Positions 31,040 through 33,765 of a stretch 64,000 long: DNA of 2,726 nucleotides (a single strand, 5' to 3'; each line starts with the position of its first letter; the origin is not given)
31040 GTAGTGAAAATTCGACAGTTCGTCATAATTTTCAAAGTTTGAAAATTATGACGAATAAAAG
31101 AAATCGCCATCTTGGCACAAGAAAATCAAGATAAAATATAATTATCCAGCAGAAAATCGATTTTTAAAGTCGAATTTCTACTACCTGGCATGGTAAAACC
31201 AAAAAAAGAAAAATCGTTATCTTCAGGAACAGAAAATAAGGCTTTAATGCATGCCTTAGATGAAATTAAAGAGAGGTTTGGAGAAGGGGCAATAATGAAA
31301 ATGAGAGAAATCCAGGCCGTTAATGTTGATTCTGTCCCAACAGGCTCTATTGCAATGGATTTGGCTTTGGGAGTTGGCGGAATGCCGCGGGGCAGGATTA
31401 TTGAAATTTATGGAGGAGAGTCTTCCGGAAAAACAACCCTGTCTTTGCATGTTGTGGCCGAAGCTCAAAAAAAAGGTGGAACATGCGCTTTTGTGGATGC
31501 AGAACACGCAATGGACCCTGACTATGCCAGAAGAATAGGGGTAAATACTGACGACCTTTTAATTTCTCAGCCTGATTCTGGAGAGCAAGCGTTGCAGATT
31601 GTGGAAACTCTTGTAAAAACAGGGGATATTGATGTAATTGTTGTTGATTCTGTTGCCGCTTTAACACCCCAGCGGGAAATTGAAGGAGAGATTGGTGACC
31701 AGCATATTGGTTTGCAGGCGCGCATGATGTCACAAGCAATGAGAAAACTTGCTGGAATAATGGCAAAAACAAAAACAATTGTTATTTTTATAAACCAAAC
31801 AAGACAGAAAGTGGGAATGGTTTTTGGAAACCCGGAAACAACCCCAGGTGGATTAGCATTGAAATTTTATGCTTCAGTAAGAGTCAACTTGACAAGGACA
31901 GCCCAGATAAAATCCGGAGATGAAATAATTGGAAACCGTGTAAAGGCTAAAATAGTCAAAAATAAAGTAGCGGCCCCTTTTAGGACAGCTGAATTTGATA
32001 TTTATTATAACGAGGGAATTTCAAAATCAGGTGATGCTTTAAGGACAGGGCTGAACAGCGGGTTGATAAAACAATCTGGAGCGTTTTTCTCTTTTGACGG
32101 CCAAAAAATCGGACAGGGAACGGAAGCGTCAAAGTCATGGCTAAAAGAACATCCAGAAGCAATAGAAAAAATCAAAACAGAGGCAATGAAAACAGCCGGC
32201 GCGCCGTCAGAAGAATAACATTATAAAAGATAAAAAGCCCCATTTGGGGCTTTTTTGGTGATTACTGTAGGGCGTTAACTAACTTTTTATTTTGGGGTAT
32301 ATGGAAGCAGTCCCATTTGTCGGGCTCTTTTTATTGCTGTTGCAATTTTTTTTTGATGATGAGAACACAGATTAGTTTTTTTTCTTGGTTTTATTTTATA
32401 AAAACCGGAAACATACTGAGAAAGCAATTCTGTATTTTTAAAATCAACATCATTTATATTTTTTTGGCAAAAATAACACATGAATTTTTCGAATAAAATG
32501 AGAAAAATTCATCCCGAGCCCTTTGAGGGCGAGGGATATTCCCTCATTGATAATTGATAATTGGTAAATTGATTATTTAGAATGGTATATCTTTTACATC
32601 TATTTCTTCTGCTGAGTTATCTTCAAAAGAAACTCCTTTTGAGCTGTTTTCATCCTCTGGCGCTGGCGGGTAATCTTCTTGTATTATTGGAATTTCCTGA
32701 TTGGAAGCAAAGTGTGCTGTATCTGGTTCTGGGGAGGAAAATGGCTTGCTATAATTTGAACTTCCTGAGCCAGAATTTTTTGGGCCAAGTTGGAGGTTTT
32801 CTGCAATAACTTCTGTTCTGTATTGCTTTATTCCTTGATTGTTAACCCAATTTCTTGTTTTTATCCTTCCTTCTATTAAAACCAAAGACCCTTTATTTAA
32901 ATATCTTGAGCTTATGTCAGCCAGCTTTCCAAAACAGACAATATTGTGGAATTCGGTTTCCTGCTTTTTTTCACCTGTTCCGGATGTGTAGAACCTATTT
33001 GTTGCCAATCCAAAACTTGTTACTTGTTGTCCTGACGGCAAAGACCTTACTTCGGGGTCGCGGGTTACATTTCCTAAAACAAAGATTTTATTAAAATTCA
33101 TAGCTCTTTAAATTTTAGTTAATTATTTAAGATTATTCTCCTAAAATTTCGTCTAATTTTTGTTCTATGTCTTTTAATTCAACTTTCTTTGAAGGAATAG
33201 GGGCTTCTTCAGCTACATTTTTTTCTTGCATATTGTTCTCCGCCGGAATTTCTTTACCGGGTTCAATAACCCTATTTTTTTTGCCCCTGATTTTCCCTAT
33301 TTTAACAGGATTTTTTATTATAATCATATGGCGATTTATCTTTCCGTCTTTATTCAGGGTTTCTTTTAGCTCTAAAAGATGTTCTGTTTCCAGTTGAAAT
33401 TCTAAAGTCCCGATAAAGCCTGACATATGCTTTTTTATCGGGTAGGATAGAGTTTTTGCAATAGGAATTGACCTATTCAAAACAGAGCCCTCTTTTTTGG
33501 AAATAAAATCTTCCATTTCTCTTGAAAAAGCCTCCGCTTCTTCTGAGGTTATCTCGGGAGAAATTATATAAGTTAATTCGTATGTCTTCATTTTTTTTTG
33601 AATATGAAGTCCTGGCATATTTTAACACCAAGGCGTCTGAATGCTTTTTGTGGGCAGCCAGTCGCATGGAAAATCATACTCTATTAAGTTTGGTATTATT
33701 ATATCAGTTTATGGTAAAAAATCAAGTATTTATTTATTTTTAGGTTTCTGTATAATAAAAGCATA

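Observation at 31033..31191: MITE-like ~160-bp cassette with 23-nt terminal inverted repeats that supplies the 5' region and start codon context of recA; second copy upstream of a zinc-ribbon gene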

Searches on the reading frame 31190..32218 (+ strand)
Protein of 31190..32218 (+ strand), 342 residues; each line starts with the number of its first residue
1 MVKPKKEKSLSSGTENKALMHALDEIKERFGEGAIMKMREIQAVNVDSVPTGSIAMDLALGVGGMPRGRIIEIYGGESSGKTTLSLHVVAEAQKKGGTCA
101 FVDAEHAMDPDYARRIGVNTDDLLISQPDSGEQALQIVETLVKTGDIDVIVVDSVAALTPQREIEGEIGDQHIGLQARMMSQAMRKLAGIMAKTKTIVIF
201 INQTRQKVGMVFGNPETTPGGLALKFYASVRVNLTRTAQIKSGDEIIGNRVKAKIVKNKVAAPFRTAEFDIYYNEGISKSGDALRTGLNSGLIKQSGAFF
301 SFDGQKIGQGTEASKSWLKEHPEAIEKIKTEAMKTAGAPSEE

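Call 12: search_protein_families(library=pfam, proteins=[window:31190-32215:+])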
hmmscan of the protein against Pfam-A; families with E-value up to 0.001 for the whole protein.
window:31190-32215:+ (342 aa): 8 families
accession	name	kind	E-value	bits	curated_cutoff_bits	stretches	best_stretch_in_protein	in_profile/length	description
PF00154.27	RecA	-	5.7e-129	429.6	27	1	17-278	1-262/262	recA bacterial DNA recombination protein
PF21096.2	RecA_C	-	6.5e-14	52.2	27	1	282-334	2-54/57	RecA C-terminal domain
PF06745.19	ATPase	-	3.6e-08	33.5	26.6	1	49-206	1-166/231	KaiC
PF08423.17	Rad51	-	9.7e-08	32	22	1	48-236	7-211/244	Rad51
PF13481.12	AAA_25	-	5.3e-05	23.4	27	1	63-161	28-158/195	AAA domain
PF01637.24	ATPase_2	-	0.00024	21.4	33.2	1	69-156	21-79/225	ATPase domain predominantly from Archaea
PF02283.22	CobU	-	0.00027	20.9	27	1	73-202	3-122/168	Cobinamide kinase / cobinamide phosphate guanyltransferase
PF13479.12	AAA_24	-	0.00057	20.2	27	0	71-159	5-77/195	AAA domain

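Call 54: find_encoding_contigs(protein=window:31190-32218:+, flank=3000, max_places=6)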
Protein window:31190-32218:+ (342 aa): no gene with exactly this product is on record in the collection.

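Call 56: find_homologous_proteins(query=window:31190-32215:+, max_evalue=1e-100)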
Query window:31190-32215:+ (342 aa): 7950 proteins with E <= 1e-100 among 8000 candidates; the best 120 are listed.
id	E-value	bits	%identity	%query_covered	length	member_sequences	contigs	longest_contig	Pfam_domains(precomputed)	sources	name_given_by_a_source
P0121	6.9e-217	737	100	100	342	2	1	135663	PF06745.20,PF08423.18,PF00154.28,PF21096.3,PF27531.1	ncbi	-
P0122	2.0e-196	670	92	98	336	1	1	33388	PF06745.20,PF08423.18,PF00154.28,PF21096.3,PF27531.1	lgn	-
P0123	1.0e-191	654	91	96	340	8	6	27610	PF06745.20,PF08423.18,PF00154.28,PF21096.3,PF27531.1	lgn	-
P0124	9.0e-191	651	89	99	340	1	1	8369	PF06745.20,PF08423.18,PF00154.28,PF21096.3,PF27531.1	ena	-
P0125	1.1e-190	651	88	99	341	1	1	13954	PF06745.20,PF08423.18,PF00154.28,PF21096.3,PF27531.1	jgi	jgi:recombination protein RecA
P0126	5.6e-190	648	89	96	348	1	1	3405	PF06745.20,PF08423.18,PF00154.28,PF21096.3,PF27531.1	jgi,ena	-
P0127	1.4e-189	647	87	100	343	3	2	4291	PF06745.20,PF08423.18,PF00154.28,PF21096.3,PF27531.1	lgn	-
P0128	2.2e-189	646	91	94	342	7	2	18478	PF06745.20,PF08423.18,PF00154.28,PF21096.3,PF27531.1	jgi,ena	-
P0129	8.1e-189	645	88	98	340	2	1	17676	PF06745.20,PF08423.18,PF00154.28,PF21096.3,PF27531.1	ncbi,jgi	-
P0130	1.8e-188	643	89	99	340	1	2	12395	PF06745.20,PF08423.18,PF00154.28,PF21096.3,PF27531.1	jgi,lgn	-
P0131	1.1e-187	641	89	96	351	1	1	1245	PF06745.20,PF08423.18,PF00154.28,PF21096.3,PF27531.1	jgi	jgi:recombination protein RecA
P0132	1.3e-187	641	89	95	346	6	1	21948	PF06745.20,PF08423.18,PF00154.28,PF21096.3,PF27531.1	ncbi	-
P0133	2.1e-187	640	90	94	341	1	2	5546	PF06745.20,PF08423.18,PF00154.28,PF21096.3,PF27531.1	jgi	jgi:recombination protein RecA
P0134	3.3e-187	639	89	94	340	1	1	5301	PF06745.20,PF08423.18,PF00154.28,PF21096.3,PF27531.1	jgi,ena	-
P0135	4.8e-187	639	90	94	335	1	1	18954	PF06745.20,PF08423.18,PF00154.28,PF21096.3,PF27531.1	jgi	jgi:recombination protein RecA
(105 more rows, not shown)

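Call 57: find_encoding_contigs(protein=P0122, flank=1200, max_places=1)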
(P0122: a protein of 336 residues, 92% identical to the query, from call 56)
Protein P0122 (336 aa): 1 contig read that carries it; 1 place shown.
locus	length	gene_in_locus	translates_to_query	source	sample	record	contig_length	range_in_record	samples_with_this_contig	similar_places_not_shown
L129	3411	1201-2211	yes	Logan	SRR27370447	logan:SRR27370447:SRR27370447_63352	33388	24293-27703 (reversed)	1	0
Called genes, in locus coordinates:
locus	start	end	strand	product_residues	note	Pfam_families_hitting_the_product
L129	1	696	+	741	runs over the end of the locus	PF13491:FtsK_4TM, PF17854:FtsK_alpha, PF01580:FtsK_SpoIIIE, PF09397:FtsK_gamma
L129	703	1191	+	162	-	-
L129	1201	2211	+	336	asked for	PF00154:RecA_N, PF08423:Rad51, PF06745:ATPase (weak), PF27531:MT3502_N (weak), PF21096:RecA_C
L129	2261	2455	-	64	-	PF01084:Ribosomal_S18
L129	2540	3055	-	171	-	PF00436:SSB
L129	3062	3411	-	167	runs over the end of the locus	PF01250:Ribosomal_S6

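Call 58: find_encoding_contigs(protein=P0123, flank=1200, max_places=2)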
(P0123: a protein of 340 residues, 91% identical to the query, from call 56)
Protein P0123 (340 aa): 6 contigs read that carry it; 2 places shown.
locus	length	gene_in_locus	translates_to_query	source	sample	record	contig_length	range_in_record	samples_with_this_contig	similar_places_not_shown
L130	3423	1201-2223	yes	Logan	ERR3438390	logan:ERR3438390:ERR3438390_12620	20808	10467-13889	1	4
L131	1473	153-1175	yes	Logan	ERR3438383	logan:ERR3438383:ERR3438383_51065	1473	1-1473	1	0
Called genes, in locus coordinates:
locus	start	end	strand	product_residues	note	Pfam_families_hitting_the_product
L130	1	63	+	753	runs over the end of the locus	PF13491:FtsK_4TM (faint), PF17854:FtsK_alpha, PF01580:FtsK_SpoIIIE, PF01935:DUF87 (faint), PF09397:FtsK_gamma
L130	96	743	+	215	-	-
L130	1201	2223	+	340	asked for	PF00154:RecA_N, PF08423:Rad51 (weak), PF06745:ATPase (weak), PF27531:MT3502_N (weak), PF21096:RecA_C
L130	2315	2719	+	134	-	-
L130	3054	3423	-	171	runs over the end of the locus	PF00436:SSB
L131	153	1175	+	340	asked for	PF00154:RecA_N, PF08423:Rad51 (weak), PF06745:ATPase (weak), PF27531:MT3502_N (weak), PF21096:RecA_C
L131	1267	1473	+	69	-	?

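Call 59: find_encoding_contigs(protein=P0128, flank=1200, max_places=1)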
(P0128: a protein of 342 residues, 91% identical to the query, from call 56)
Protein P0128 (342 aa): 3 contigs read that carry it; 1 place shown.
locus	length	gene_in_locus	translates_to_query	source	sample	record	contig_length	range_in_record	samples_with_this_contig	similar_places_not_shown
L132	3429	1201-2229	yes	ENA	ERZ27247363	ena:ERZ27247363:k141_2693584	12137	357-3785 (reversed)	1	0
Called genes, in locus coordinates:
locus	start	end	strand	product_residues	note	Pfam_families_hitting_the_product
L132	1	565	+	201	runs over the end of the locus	-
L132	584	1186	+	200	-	-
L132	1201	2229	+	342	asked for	PF00154:RecA_N, PF08423:Rad51, PF06745:ATPase (weak), PF27531:MT3502_N (weak), PF21096:RecA_C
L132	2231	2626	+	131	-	PF02452:PemK_toxin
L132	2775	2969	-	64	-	PF01084:Ribosomal_S18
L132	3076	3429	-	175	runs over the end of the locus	PF00436:SSB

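Call 60: find_encoding_contigs(protein=P0125, flank=1200, max_places=1)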
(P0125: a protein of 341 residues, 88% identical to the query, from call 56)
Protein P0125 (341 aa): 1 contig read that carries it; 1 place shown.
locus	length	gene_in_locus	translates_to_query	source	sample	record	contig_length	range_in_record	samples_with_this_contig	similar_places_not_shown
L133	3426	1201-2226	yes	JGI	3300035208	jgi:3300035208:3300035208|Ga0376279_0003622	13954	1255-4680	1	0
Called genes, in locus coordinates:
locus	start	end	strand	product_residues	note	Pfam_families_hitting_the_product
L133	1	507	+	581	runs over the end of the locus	PF17854:FtsK_alpha, PF01580:FtsK_SpoIIIE, PF09397:FtsK_gamma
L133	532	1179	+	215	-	-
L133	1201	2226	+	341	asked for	PF00154:RecA_N, PF08423:Rad51 (weak), PF06745:ATPase (weak), PF27531:MT3502_N (weak), PF21096:RecA_C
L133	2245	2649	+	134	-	-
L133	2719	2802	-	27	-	PF01084:Ribosomal_S18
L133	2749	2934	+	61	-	-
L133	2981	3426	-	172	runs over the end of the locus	PF00436:SSB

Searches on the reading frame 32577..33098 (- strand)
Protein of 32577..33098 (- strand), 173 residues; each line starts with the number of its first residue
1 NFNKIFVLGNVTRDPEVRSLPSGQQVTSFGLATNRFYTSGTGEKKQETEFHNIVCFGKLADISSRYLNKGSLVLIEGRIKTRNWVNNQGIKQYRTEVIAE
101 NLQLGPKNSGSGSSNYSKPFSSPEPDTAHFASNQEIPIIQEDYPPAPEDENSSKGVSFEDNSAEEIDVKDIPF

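Call 12: search_protein_families(library=pfam, proteins=[window:32577-33098:-])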
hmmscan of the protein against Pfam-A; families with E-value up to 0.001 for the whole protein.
window:32577-33098:- (173 aa): 1 family
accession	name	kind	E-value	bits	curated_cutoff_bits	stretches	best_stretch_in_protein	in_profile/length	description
PF00436.31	SSB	-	9.5e-35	119.2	26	1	2-104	1-103/104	Single-strand binding protein family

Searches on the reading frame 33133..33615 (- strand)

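Call 12: search_protein_families(library=pfam, proteins=[window:33133-33615:-])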
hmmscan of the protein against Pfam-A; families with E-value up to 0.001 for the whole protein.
window:33133-33615:- (160 aa): 1 family
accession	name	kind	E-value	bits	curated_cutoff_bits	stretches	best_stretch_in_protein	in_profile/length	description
PF01250.22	Ribosomal_S6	-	7.2e-15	55.4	27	1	11-99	1-89/90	Ribosomal protein S6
